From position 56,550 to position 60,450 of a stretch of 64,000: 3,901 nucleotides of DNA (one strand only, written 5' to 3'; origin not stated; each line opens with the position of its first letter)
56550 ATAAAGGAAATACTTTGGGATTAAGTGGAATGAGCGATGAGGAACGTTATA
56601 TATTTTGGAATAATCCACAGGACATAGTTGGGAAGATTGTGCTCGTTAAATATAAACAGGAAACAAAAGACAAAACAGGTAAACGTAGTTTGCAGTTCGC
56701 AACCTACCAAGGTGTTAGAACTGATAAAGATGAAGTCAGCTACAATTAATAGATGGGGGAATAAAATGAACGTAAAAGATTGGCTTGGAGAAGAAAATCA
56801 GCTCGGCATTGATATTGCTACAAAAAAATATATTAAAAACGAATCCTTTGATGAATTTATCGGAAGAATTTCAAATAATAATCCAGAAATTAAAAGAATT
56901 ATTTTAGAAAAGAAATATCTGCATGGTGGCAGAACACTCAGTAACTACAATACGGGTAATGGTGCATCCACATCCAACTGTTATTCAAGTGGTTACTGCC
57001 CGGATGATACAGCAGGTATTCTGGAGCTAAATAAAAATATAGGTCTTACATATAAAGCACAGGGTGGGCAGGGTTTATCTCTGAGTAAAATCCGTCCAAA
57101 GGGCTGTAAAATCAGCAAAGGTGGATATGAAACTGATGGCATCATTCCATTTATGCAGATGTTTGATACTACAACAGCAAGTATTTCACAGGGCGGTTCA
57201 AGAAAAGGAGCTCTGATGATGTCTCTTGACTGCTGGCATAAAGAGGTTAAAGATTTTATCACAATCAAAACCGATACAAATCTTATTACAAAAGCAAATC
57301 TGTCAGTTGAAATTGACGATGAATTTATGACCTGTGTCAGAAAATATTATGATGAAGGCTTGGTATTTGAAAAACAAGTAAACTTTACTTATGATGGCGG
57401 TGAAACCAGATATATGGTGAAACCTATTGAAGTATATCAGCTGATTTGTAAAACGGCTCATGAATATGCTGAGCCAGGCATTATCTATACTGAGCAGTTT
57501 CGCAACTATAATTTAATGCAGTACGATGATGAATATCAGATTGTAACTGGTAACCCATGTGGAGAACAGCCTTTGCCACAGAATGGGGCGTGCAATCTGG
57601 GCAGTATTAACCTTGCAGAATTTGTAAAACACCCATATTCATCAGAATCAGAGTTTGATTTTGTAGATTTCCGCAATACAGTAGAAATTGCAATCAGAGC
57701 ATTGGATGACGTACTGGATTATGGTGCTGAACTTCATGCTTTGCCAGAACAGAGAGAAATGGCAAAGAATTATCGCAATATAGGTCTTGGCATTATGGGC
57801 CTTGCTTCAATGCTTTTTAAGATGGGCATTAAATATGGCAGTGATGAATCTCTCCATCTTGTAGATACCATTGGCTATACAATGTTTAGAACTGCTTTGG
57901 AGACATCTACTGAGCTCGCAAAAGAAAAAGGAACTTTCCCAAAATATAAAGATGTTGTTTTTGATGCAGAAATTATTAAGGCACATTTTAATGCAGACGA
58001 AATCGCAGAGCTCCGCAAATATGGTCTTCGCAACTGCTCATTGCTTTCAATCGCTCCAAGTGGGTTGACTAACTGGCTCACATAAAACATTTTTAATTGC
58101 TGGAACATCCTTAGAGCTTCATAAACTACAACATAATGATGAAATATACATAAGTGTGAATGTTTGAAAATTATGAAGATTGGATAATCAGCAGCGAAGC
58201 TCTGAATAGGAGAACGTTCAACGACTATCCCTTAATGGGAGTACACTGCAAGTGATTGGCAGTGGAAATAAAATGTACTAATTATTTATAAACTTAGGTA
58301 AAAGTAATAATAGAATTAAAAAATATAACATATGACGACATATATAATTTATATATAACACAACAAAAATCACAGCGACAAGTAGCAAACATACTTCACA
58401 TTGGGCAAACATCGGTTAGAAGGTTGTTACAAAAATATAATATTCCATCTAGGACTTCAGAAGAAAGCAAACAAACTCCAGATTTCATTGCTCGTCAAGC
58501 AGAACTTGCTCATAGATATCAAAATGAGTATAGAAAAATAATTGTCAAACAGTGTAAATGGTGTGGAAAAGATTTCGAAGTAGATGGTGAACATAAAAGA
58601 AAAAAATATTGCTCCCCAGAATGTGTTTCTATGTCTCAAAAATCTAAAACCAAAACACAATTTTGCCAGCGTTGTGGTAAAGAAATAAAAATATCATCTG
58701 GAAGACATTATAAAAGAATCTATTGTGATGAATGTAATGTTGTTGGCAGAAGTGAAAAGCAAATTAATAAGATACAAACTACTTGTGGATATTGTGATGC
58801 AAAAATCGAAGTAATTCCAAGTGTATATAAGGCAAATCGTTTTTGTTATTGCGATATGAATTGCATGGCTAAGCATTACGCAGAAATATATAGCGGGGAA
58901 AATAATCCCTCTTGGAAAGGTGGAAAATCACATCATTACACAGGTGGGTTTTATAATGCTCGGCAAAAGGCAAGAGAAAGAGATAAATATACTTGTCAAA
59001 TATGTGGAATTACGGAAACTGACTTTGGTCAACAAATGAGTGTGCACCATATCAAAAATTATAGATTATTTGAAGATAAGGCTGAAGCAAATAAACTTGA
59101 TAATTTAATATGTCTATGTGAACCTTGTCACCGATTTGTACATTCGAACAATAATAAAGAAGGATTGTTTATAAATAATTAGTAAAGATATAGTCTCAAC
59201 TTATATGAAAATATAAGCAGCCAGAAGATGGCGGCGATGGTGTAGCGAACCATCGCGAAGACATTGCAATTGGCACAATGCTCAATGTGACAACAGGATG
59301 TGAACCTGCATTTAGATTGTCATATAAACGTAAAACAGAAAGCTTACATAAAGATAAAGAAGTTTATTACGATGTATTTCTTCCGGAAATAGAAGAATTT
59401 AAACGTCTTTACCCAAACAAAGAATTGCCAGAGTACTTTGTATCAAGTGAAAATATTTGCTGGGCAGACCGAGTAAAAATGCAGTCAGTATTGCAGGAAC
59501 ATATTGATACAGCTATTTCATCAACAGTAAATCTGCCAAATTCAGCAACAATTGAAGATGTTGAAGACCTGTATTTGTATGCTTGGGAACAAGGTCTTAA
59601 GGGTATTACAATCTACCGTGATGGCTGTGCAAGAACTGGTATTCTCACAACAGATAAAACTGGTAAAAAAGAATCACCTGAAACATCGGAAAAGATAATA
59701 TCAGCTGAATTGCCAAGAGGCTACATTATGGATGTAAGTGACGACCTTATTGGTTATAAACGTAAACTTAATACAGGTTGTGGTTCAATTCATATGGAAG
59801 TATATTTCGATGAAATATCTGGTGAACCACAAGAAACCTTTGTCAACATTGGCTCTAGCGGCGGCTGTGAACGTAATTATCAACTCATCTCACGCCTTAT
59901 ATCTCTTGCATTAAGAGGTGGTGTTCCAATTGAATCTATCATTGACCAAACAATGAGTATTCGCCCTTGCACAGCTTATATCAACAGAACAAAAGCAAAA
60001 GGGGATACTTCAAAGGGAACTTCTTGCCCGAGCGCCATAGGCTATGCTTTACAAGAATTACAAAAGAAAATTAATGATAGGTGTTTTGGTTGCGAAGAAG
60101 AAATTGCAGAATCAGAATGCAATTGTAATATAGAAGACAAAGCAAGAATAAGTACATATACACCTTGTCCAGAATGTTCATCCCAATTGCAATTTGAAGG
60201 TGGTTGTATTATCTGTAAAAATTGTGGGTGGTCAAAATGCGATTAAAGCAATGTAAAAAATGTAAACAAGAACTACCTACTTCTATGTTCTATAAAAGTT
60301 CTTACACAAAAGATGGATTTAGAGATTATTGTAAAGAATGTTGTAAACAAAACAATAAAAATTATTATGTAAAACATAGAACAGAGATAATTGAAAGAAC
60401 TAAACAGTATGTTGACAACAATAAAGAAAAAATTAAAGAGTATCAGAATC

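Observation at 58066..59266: Group I intron with HNH homing endonuclease splitting the ribonucleotide reductase gene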

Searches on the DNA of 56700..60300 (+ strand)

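Call 7: search_dna_similar(query=window:56700-60300:+, collection=phages, mode=near, max_rows=25)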
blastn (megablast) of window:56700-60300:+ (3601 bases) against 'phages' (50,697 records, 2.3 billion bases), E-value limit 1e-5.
No match.

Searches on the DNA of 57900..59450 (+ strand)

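Call 4: search_rna_families(source=window, start=57900, end=59450, threshold=evalue, max_evalue=10, show_alignments=5)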
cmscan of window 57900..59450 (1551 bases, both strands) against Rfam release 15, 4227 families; matches with E-value up to 10: 3.
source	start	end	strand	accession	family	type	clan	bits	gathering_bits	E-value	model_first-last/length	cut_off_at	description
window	58089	58269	+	RF00028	Intron_gpI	Intron;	-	33.2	50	2.7e-06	50-157/253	no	Group I catalytic intron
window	59183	59215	+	RF00028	Intron_gpI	Intron;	-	23.8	50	0.0017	219-251/253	no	Group I catalytic intron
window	57918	57939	-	RF00489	ctRNA_p42d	Gene; antisense;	-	17.8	50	1.4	1-46/46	no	ctRNA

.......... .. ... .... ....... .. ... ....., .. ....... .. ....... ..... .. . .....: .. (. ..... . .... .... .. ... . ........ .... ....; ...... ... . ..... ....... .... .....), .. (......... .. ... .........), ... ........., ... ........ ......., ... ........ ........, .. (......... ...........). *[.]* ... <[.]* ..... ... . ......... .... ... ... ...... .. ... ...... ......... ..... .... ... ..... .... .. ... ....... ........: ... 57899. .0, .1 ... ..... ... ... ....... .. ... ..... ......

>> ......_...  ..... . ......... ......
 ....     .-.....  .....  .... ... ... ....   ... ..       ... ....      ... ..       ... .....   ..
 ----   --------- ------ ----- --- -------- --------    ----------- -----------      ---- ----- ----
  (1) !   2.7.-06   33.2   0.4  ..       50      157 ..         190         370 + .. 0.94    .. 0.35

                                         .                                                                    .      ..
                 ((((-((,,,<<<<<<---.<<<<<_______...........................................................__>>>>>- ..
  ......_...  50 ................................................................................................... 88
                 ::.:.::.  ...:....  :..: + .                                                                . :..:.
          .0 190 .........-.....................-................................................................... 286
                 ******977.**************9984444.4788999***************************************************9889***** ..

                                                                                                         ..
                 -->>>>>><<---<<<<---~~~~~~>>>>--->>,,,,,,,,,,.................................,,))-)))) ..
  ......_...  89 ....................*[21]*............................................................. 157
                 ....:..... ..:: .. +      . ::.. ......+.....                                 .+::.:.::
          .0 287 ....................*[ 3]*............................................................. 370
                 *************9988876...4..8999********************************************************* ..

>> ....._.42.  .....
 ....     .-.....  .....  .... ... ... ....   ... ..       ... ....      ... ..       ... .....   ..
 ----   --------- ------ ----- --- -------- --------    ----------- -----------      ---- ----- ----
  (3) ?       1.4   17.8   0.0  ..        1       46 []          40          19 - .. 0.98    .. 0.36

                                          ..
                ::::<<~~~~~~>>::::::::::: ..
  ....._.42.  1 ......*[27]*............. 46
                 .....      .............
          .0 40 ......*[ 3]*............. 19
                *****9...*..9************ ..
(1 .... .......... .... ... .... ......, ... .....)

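Call 55: search_dna_similar(query=window:58066-58295:+, collection=phages, mode=distant, max_rows=30, max_evalue=0.001)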
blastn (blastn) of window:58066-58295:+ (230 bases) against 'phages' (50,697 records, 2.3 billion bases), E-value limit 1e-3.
Records with a match: 369; places in all: 458; records where one place covers at least 80% of the query: 2.
Best place of each record, by identity: 90-95% 4; 80-90% 91; 60-80% 274.
By first word of the organism name: Vibrio 97; Pseudomonas 71; Staphylococcus 51; Bacillus 29; Escherichia 16; Flavobacterium 13; Lactococcus 10; uncultured 9; Aeromonas 9; Serratia 7; and 24 more.
By host as written in the record: - 90; Pseudomonas aeruginosa 29; Vibrio cholerae 25; Staphylococcus aureus 20; Lactococcus lactis 10; Bacillus subtilis 8; Pseudomonas syringae pv. porri LMG 28495 8; Pseudomonas aeruginosa PAO1 8; and 100 more.
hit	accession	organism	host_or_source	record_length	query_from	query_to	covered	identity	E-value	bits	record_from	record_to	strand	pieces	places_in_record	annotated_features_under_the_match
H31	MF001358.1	Enterococcus phage EF1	Enterococcus faecalis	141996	11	194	80%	76.8%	4e-23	163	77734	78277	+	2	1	none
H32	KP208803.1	Streptococcus phage Str-PAP-1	Streptococcus parauberis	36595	27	200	76%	80.5%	4e-36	156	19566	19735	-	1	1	none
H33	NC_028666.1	Streptococcus phage Str-PAP-1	Streptococcus parauberis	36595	27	200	76%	80.5%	4e-36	156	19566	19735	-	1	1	none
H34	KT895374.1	Bacillus phage vB_BpuM-BpSp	Bacillus pumilus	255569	19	206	82%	71.6%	2e-15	88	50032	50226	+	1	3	none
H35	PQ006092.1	bajarodcaudo virus 1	Chaetodipus spinatus feces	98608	17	190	76%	73.0%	9e-19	99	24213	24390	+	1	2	hypothetical protein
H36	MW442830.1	Flavobacterium phage FPSV-D18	Flavobacterium psychrophilum FPS-D8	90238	18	180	71%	76.2%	4e-23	113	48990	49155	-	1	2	record has no annotation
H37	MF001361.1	Enterococcus phage EF5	Enterococcus faecalis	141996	11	165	67%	77.6%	4e-23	113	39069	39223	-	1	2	none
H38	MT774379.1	uncultured phage cr118_1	human feces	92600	20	178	69%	73.7%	2e-14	85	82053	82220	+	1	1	none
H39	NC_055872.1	uncultured phage cr118_1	human feces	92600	20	178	69%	73.7%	2e-14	85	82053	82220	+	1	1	none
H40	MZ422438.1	Listeria phage LPJP1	Listeria grayi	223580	17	164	64%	78.1%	1e-22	111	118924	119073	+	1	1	none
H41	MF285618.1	Serratia phage vB_SmaM_ 2050HW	Serratia marcescens wk2050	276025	27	164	60%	83.1%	1e-30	139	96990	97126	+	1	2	none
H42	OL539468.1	Serratia phage vB_SmaM_Haymo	Serratia marcescens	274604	27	164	60%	83.1%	1e-30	139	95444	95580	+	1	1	none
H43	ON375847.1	Pectobacterium phage vB_ParM-25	Pectobacterium aroidearum strain MO46a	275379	27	164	60%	83.1%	1e-30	139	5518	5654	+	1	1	none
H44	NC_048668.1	Serratia phage vB_SmaM_ 2050HW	Serratia marcescens wk2050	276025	27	164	60%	83.1%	1e-30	139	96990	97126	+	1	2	none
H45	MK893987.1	Staphylococcus phage PMBT8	Staphylococcus hyicus 07/02 4A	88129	11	163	67%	74.4%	2e-14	84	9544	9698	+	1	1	none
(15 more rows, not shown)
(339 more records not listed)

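Call 70: search_rna_families(sources=[L097, L101, L102, L103, L104, L157, L158, L159, L106], threshold=evalue, max_evalue=0.01)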
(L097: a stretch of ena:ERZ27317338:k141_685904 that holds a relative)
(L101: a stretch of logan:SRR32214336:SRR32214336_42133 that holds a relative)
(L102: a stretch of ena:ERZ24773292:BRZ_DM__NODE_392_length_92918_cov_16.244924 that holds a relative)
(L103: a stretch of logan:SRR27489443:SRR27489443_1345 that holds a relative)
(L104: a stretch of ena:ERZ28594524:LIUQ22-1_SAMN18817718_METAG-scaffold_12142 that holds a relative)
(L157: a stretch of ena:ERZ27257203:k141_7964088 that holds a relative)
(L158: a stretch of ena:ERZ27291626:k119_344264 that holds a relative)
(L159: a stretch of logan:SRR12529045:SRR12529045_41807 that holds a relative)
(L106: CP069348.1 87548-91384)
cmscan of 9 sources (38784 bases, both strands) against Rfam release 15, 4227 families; matches with E-value up to 0.01: 7.
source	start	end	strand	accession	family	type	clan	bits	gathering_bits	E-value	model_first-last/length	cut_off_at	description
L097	2645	2944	+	RF00028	Intron_gpI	Intron;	-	43.3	50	6.4e-08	1-253/253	no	Group I catalytic intron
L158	28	351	+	RF00028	Intron_gpI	Intron;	-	41.6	50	2e-07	1-253/253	no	Group I catalytic intron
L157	2073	2400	+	RF00028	Intron_gpI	Intron;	-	40.7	50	3.8e-07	1-253/253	no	Group I catalytic intron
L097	3753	3885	+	RF00028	Intron_gpI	Intron;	-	37.2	50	4.1e-06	1-253/253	no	Group I catalytic intron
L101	2280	2469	+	RF00028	Intron_gpI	Intron;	-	36.6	50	6.5e-06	47-158/253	no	Group I catalytic intron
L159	2081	3293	+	RF00028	Intron_gpI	Intron;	-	36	50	9.8e-06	1-253/253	no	Group I catalytic intron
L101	3319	3450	+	RF00028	Intron_gpI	Intron;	-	32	50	0.00015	1-253/253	no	Group I catalytic intron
